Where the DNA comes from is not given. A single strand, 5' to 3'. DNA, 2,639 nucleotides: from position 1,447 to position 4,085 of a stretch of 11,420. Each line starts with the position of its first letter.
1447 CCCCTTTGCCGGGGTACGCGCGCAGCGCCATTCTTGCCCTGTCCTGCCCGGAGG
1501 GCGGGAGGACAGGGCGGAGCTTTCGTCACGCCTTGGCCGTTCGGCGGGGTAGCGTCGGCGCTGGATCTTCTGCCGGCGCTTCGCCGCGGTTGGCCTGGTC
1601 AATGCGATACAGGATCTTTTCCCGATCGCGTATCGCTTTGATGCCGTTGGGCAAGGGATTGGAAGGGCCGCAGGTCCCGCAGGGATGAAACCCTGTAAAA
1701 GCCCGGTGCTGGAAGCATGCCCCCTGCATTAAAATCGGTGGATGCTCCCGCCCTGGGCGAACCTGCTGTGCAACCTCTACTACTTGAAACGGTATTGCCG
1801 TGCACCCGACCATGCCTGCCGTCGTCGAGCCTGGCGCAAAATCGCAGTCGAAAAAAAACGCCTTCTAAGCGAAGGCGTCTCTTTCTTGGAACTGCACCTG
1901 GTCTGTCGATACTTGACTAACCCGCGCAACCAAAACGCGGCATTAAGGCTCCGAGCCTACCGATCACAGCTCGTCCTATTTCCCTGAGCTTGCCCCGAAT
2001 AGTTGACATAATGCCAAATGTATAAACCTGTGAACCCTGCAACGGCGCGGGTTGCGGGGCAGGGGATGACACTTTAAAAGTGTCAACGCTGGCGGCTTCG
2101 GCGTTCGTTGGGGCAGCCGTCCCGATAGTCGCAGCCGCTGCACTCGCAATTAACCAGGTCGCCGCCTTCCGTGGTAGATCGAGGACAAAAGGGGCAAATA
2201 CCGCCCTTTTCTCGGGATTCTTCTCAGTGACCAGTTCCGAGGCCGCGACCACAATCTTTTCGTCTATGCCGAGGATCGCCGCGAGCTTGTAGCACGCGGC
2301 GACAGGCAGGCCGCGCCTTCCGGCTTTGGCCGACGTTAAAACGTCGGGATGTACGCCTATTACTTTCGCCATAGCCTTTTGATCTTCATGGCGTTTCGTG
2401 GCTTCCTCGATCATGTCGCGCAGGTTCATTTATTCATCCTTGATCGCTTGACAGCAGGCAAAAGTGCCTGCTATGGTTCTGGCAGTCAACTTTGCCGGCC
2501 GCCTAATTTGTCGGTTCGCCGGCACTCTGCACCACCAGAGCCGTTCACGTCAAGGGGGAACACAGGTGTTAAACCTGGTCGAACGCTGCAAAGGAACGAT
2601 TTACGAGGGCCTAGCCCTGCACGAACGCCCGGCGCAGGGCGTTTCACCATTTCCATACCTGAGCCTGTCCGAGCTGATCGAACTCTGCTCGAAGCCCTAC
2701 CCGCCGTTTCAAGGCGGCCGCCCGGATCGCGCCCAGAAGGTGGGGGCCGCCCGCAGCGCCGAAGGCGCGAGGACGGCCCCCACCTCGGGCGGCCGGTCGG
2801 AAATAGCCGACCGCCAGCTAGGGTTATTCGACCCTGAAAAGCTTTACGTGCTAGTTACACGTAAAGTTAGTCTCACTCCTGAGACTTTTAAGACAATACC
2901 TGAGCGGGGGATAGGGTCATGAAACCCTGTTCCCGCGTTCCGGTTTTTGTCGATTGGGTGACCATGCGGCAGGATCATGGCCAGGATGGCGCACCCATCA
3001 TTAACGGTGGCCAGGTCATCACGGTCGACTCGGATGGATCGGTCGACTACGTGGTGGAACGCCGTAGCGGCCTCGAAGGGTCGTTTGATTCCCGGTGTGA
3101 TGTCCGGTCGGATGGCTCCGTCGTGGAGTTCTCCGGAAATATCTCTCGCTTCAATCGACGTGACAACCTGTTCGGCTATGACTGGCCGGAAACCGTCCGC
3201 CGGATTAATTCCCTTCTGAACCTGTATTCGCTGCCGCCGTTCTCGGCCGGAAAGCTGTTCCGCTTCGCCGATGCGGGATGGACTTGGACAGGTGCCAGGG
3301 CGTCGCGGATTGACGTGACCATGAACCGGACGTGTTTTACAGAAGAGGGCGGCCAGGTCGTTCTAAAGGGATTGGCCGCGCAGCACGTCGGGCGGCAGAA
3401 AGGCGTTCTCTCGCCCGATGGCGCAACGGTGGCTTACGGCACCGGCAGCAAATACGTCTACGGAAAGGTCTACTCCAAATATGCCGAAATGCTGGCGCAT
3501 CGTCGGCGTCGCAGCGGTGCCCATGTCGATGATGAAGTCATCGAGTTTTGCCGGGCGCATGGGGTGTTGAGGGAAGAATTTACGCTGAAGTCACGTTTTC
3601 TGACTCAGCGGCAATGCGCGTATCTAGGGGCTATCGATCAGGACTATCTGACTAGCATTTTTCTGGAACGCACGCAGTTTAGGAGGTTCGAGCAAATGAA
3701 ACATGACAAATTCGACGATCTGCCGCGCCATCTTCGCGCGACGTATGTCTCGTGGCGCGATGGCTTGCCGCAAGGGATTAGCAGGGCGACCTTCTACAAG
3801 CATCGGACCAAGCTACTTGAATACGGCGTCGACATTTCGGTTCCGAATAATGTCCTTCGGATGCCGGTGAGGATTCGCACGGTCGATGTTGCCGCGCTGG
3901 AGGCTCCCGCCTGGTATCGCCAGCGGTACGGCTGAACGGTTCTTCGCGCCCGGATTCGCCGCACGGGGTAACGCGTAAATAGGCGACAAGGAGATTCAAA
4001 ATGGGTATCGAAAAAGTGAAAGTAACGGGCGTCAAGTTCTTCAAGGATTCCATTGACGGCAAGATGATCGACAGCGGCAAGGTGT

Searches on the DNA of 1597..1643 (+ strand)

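Call 51: build_rna_model(alignment_id=A2, structure=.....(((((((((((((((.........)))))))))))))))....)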
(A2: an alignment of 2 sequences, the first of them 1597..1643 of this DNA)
Model R1 built from alignment A2 (2 sequences, 48 columns); structure: as given.
model positions 48; base pairs 15; branch points 0; effective number of sequences 2; information 0.819 bits per position. Calibrated on 0.2 Mb of random sequence (short: E-values are rough).
structure used (alignment columns):
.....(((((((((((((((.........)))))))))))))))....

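Call 52: search_with_rna_model(model_id=R1, sources=[window, L001, L004, L038, L039, L040, L041, L042], filters=off, max_evalue=10, show_alignments=6)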
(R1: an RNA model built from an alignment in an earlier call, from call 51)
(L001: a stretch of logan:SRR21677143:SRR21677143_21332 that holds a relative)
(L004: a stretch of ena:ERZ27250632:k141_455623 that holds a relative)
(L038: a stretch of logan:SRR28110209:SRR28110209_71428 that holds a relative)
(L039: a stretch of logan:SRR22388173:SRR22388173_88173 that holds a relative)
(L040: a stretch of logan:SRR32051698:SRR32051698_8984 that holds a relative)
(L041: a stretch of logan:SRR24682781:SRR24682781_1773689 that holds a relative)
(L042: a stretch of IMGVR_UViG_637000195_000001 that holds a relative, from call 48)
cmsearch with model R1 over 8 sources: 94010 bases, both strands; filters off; matches with E-value up to 10: 35.
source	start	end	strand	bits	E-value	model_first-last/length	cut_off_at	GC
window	10670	10717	+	65.4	5.5e-16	1-48/48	no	0.52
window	1596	1643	+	61.3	7.9e-15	1-48/48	no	0.48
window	10671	10718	-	39.3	1.5e-08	1-48/48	no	0.5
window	1597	1644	-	29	1.3e-05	1-48/48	no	0.5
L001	5341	5379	+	12.9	0.54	1-48/48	no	0.44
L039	2778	2809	-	12.3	0.76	1-48/48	no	0.59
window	9861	9892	+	12.2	0.84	1-48/48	no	0.56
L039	2297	2327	+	11.7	1.2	1-48/48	no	0.52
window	5142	5182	+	11.7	1.2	1-48/48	no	0.51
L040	6268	6298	+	11.4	1.4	1-48/48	no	0.48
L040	10047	10081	+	11.4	1.4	1-48/48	no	0.6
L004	20529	20559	-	11.2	1.6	1-48/48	no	0.77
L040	6269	6299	-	10.9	1.9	1-48/48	no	0.48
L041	2297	2351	-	10.6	2.3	1-48/48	no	0.44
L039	10798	10838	+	10.3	3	1-48/48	no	0.76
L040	7014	7049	-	10.2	3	1-48/48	no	0.75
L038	32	66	+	9.7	4.4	1-48/48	no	0.43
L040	1763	1784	-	9.6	4.5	1-48/48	no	0.68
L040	4278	4297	+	9.3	5.5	1-48/48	no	0.75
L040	9729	9771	-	9.3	5.6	1-48/48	no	0.65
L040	7691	7722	+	9.3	5.6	1-48/48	no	0.47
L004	4321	4356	-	9.2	6.1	1-48/48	no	0.69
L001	5342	5380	-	9.1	6.2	1-48/48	no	0.44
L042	6168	6209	-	9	6.9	1-48/48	no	0.38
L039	9685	9733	-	9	7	1-48/48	no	0.43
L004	3864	3901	+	8.9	7.4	1-48/48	no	0.63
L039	447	470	-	8.8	7.8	1-48/48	no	0.75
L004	12787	12831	-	8.7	8.5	1-48/48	no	0.64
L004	12317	12348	-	8.6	8.9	1-48/48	no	0.56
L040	10048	10082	-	8.6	9.1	1-48/48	no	0.6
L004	11963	11993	-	8.5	9.5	1-48/48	no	0.68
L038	2497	2525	+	8.5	9.6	1-48/48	no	0.66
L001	3570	3596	+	8.5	9.7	1-48/48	no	0.56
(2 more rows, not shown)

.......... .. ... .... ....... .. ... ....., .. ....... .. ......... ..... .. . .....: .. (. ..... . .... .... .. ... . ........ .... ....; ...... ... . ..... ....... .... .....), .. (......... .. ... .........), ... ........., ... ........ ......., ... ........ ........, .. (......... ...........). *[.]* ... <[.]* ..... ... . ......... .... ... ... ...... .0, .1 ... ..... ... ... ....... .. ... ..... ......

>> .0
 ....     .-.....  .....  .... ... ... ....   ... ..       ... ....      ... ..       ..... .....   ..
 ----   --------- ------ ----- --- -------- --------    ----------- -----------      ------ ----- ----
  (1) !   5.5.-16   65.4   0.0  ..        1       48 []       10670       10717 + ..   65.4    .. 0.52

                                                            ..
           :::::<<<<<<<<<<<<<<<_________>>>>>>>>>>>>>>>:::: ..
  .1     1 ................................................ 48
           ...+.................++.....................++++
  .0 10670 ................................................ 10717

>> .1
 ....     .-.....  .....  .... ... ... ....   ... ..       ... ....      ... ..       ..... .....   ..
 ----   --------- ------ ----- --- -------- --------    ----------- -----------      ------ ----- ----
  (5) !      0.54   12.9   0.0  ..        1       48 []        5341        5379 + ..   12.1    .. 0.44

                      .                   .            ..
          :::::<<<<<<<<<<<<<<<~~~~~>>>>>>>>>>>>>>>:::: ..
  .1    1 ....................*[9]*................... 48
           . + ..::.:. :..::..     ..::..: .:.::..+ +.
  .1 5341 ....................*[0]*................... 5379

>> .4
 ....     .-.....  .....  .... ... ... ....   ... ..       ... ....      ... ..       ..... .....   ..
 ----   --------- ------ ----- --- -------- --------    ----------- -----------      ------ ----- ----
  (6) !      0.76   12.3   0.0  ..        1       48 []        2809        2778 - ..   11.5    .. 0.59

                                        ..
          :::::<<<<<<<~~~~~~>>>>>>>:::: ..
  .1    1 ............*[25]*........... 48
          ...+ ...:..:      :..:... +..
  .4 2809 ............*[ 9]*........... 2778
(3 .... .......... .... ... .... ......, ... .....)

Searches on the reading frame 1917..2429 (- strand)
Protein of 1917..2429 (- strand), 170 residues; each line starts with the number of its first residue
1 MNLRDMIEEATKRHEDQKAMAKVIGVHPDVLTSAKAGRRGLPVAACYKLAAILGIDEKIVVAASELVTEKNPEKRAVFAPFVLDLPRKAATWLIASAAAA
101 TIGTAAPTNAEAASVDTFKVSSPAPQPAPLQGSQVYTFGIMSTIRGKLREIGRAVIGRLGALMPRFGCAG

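Call 10: search_protein_families(library=pfam, max_evalue=0.01, proteins=[window:1917-2429:-])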
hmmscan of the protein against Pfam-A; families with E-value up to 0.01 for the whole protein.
window:1917-2429:- (170 aa): 1 family
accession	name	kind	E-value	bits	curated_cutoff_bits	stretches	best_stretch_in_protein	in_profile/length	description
PF01381.28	HTH_3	-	0.0081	16.6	23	0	17-57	12-52/55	Helix-turn-helix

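Call 11: search_protein_families(library=phrogs, max_evalue=0.01, proteins=[window:1917-2429:-])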
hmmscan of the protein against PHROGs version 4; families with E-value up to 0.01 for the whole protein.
window:1917-2429:- (170 aa): 2 families
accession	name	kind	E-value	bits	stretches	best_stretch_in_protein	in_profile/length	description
phrog_638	-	transcription regulation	1e-10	42.7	1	3-114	4-111/145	transcriptional regulator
phrog_4441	-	DNA, RNA and nucleotide metabolism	1.2e-05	26.6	1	17-82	21-86/98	HTH DNA binding protein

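Call 59: find_encoding_contigs(protein=window:1917-2429:-, flank=10000, max_places=6)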
Protein window:1917-2429:- (170 aa): 2 contigs read that carry it; 2 places shown.
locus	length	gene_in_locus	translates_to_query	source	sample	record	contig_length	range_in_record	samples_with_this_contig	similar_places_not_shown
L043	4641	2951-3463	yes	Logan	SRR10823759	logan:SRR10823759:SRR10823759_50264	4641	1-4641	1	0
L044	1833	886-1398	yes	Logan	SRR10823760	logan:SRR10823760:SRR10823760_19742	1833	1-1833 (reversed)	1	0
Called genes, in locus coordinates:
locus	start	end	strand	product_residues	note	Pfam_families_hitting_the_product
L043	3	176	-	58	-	?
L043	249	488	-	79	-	-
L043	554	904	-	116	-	-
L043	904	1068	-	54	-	-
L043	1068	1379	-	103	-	-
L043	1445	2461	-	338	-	PF05144:Phage_CRI, PF05155:G2P_X_C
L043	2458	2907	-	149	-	-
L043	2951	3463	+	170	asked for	-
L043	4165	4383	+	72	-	-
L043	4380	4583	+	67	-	-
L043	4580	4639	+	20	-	?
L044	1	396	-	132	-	?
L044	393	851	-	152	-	-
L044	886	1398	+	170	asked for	-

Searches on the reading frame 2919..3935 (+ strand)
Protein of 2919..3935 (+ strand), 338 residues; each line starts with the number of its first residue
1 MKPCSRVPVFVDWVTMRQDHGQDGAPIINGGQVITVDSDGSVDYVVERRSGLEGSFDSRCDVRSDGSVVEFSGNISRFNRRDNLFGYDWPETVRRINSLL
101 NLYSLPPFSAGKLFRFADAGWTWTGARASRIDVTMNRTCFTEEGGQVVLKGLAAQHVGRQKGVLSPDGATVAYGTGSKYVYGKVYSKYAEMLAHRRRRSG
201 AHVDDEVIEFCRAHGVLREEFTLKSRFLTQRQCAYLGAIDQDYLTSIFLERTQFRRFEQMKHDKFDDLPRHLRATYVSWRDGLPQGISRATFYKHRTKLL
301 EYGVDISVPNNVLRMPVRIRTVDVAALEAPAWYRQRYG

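Call 10: search_protein_families(library=pfam, max_evalue=0.01, proteins=[window:2919-3935:+])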
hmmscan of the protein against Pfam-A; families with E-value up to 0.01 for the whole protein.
window:2919-3935:+ (338 aa): 2 families
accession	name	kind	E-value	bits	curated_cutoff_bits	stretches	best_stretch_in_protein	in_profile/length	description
PF05144.20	Phage_CRI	-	1.9e-12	47.8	21.7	1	11-235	2-225/232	Replication-associated protein G2P N-terminal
PF05155.20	G2P_X_C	-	5.2e-08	33.8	25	1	267-335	8-84/88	Replication-associated protein G2P C-terminal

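Call 11: search_protein_families(library=phrogs, max_evalue=0.01, proteins=[window:2919-3935:+])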
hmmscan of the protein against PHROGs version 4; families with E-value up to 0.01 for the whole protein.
window:2919-3935:+ (338 aa): 3 families
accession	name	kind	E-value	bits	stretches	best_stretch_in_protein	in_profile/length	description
phrog_702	-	DNA, RNA and nucleotide metabolism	8.3e-61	207.2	1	10-336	2-366/382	replication protein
phrog_17464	-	DNA, RNA and nucleotide metabolism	5.1e-11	43.6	1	262-333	9-85/100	replication protein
phrog_24563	-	unknown function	2.5e-05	25.2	1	10-110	4-111/134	-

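Call 48: find_related_loci(query=window:2919-3935:+, collection=viral_contigs, flank=10000)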
Query window:2919-3935:+ (338 aa) in viral_contigs; peptide patterns used: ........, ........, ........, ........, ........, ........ (x = any residue, [..] = any of these).
7 stretches matched a pattern; 1 encode a relative of the query (tblastn E <= 1e-3); 1 distinct loci.
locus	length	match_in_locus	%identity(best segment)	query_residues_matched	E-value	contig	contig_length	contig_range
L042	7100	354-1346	60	8-338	8e-143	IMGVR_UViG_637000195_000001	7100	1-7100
